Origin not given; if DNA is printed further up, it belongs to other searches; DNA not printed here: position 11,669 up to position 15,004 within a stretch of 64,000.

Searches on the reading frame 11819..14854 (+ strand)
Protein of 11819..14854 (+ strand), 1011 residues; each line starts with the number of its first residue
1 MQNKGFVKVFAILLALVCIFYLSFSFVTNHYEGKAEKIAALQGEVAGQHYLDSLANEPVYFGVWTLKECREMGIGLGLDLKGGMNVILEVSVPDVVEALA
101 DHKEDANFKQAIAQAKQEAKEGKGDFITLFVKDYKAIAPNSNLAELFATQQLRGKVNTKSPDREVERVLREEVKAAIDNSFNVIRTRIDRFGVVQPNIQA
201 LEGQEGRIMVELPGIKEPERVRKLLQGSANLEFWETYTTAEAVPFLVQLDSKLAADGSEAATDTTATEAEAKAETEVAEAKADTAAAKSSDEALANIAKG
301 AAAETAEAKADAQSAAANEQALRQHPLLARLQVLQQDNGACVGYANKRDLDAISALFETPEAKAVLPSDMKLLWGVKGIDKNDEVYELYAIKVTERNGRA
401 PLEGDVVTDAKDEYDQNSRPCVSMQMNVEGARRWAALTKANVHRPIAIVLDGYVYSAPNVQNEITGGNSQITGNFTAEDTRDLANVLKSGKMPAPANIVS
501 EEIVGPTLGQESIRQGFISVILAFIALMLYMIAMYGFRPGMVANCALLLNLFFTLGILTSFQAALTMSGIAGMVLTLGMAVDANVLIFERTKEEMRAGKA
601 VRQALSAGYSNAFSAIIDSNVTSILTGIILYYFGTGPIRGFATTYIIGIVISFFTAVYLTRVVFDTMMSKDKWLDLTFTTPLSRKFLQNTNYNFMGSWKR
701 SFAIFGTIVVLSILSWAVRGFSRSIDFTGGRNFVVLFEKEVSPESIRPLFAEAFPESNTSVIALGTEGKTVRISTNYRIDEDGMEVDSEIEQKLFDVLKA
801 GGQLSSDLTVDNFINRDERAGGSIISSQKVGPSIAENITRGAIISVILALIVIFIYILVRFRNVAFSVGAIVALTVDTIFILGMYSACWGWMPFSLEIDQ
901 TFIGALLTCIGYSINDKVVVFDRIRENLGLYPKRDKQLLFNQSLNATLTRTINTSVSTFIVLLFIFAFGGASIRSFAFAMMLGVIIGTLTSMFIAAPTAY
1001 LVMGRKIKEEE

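Call 69: search_protein_families(library=pfam, proteins=[window:11819-14854:+], max_evalue=0.00001)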
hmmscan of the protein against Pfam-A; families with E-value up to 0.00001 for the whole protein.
window:11819-14854:+ (1011 aa): 5 families
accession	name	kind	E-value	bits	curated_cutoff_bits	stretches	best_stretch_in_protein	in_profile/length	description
PF02355.23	SecD_SecF_C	-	6.1e-73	244.7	20.5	2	823-1001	14-185/189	Protein export membrane protein SecD/SecF, C-terminal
PF22599.2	SecDF_P1_head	-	7.7e-31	106.8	27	1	399-494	18-114/114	SecDF, P1 head subdomain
PF21760.3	SecD_1st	-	4.8e-16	58.4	27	1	178-235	2-57/60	Protein translocase subunit SecDF, P1 domain, N-terminal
PF00873.25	ACR_tran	-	1.5e-10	39.9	28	1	515-676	336-498/1021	AcrB/AcrD/AcrF family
PF07549.19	Sec_GG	-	6.5e-10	38.7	20.3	0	715-741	2-28/28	SecD/SecF GG Motif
